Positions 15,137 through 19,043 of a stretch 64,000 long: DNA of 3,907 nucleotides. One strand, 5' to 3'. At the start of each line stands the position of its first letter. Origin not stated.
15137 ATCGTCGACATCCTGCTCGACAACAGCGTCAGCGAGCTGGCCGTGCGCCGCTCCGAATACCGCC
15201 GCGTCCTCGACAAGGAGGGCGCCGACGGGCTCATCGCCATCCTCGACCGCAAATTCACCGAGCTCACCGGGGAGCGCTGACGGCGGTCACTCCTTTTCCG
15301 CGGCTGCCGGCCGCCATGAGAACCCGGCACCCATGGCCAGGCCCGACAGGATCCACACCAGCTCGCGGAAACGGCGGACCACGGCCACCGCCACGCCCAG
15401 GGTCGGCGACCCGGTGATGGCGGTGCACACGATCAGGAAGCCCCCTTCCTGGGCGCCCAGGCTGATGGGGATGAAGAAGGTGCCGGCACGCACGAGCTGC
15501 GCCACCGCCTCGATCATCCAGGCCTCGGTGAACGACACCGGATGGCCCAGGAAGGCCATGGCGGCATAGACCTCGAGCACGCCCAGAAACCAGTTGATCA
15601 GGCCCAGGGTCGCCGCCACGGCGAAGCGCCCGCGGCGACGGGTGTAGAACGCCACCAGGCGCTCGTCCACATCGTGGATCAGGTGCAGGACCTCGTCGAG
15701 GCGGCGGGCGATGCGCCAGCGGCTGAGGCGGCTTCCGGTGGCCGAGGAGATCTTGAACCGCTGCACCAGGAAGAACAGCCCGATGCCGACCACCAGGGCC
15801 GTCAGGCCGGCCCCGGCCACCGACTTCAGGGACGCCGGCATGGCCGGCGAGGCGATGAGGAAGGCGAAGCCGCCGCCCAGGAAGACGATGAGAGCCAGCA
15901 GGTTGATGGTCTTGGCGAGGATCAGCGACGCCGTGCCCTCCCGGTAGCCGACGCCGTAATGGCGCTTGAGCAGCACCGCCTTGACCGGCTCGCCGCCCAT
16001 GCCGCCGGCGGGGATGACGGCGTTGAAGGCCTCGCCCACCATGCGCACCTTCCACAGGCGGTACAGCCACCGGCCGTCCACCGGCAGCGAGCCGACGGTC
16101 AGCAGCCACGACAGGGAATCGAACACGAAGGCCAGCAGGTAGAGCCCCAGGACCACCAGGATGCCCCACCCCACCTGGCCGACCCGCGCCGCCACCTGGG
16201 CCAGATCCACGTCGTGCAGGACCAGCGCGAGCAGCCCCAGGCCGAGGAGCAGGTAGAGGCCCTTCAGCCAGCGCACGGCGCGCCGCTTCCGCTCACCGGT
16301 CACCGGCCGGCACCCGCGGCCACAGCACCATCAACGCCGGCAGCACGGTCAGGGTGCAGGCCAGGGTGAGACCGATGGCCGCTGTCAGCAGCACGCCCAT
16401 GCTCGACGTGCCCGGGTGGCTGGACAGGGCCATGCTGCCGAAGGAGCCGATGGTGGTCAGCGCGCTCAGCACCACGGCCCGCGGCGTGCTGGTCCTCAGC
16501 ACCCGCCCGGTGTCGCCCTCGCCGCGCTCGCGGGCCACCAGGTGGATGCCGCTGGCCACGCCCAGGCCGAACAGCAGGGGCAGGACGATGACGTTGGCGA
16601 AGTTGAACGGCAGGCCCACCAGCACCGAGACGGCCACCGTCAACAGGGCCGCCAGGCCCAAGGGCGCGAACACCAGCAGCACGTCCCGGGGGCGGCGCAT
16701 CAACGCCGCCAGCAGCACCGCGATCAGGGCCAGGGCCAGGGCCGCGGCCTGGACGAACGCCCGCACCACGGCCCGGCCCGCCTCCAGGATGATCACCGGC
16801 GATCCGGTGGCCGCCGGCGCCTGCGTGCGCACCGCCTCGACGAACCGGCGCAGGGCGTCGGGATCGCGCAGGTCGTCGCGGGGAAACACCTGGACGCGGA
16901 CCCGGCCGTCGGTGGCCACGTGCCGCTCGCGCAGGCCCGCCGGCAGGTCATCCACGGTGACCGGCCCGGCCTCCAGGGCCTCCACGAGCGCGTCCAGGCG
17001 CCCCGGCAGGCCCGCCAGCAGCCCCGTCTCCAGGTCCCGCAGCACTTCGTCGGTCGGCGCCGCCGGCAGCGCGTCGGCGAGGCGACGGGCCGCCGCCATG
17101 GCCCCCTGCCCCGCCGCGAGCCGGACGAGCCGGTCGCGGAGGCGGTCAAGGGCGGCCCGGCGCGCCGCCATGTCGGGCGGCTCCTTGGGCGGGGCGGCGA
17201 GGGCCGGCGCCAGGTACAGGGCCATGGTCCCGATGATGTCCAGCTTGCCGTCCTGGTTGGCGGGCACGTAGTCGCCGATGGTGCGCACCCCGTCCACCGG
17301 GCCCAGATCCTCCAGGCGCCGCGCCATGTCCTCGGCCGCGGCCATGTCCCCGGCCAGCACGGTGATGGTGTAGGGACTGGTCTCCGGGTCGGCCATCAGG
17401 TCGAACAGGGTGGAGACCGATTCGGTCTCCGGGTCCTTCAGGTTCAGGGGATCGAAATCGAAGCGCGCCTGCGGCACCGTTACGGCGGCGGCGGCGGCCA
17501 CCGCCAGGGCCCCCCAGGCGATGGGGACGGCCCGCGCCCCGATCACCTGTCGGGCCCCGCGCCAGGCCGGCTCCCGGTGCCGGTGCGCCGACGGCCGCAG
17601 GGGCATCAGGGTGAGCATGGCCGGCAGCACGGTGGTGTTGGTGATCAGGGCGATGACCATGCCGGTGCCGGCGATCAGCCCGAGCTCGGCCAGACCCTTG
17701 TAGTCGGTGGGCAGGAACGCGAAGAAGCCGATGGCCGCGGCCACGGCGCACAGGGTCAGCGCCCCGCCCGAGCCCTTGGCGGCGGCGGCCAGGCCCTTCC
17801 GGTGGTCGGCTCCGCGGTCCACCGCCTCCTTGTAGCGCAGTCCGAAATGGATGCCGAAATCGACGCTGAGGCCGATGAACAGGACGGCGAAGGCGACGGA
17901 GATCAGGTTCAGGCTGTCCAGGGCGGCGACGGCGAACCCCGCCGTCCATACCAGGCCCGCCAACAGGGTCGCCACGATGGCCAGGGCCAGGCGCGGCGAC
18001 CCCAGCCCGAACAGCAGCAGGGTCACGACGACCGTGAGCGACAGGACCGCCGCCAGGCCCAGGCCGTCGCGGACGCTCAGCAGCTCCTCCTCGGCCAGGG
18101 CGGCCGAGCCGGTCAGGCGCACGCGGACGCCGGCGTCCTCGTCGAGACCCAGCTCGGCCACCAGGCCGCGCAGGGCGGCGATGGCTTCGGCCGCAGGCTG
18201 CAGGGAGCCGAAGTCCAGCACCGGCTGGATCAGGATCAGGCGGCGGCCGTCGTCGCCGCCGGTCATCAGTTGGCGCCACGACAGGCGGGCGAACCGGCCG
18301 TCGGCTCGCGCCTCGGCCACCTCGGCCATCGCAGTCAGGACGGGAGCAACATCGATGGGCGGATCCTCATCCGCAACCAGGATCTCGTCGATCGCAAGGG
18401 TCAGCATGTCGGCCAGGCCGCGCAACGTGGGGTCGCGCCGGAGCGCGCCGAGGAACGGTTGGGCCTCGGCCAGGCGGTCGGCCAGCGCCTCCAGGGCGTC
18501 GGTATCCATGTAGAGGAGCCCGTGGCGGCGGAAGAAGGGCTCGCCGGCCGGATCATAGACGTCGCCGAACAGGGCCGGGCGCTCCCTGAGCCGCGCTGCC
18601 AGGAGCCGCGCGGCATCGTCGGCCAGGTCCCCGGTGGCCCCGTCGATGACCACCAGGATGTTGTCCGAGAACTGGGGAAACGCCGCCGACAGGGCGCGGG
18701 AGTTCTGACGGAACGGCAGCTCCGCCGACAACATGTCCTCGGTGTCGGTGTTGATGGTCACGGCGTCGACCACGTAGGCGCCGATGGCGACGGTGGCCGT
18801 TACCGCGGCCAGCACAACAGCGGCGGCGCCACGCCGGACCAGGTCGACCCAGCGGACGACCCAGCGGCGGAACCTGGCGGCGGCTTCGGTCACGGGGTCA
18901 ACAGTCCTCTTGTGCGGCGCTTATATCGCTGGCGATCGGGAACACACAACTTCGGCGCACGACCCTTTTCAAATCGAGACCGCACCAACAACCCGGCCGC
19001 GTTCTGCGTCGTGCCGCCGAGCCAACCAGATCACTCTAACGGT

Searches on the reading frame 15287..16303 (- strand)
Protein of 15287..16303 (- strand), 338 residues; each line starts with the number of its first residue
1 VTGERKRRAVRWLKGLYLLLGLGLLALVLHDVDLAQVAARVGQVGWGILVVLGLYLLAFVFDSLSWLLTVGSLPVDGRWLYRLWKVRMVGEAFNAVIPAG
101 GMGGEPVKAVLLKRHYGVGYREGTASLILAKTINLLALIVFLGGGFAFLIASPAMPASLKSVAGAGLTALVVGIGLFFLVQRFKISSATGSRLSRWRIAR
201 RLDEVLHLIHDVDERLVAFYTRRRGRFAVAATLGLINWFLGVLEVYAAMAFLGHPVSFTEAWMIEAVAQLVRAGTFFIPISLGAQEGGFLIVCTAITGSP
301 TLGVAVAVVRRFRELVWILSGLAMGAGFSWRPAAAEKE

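Call 9: search_protein_families(library=ncbifam, proteins=[window:15287-16303:-], max_evalue=0.00001)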
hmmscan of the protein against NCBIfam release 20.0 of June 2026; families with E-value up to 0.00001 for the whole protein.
window:15287-16303:- (338 aa): 2 families
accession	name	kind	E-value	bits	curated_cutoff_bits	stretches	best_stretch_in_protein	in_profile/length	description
TIGR03476.1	HpnL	subfamily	1.1e-45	156.4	195.65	1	11-323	2-312/318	putative membrane protein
TIGR00374.1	TIGR00374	subfamily_domain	4.2e-11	42.9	43.2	1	24-311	7-295/323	flippase-like domain-containing protein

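Call 81: search_solved_structures(query=window:15287-16303:-, max_evalue=1)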
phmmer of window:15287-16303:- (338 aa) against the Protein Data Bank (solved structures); distinct sequences matched with E-value up to 1: 0.

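Call 82: search_protein_families(library=pfam, proteins=[window:15287-16303:-], max_evalue=0.001)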
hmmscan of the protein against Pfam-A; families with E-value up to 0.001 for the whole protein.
window:15287-16303:- (338 aa): 1 family
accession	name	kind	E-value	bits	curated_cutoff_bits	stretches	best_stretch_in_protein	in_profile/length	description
PF03706.18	LPG_synthase_TM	-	3.8e-28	99.3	33.4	1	18-315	5-295/302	Lysylphosphatidylglycerol synthase TM region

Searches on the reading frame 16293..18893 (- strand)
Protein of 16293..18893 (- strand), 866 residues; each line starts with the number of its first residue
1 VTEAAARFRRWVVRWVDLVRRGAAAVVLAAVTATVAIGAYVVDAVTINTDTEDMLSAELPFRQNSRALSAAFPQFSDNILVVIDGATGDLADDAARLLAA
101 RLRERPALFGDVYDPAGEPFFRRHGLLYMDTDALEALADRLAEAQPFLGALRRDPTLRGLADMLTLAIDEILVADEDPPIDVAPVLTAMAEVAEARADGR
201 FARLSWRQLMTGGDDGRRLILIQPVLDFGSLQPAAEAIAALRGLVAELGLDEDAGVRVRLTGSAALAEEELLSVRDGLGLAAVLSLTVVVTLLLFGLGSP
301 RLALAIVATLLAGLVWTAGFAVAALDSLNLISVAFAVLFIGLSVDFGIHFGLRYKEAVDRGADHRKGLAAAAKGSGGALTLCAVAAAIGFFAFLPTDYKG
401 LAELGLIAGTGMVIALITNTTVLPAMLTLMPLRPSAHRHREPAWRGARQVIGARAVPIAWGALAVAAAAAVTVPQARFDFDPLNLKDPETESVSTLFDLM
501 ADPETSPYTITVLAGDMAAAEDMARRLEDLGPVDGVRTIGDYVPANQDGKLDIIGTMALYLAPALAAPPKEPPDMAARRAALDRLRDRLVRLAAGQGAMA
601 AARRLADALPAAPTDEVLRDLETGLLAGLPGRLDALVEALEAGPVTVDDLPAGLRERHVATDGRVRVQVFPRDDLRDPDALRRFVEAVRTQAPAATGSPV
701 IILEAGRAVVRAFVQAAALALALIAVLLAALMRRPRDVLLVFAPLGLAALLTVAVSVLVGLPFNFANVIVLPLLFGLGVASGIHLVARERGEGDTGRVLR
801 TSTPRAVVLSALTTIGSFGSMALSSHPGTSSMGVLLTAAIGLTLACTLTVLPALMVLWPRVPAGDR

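Call 9: search_protein_families(library=ncbifam, proteins=[window:16293-18893:-], max_evalue=0.00001)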
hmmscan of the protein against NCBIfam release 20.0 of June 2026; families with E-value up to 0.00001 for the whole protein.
window:16293-18893:- (866 aa): 5 families
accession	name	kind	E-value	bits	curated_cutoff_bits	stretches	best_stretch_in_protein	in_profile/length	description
TIGR03480.1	HpnN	hypoth_equivalog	1.2e-298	992.9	751.85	1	12-855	2-856/862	hopanoid biosynthesis associated RND transporter like protein HpnN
NF052374.1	HopndTporHpnN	equivalog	8.4e-224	745.4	1100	1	10-855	3-854/858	hopanoid transporter HpnN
NF045600.2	BstA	equivalog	1.9e-59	201.4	1400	2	636-854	674-893/903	sterol transporter cytoplasmic membrane protein BstA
TIGR00921.1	2A067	subfamily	1.1e-37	129.5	351.9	2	254-431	170-347/733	hydrophobe/amphiphile efflux-3 (HAE3) family transporter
TIGR00833.1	actII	subfamily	1.9e-28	99.3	874.7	1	235-537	134-453/910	MMPL family RND transporter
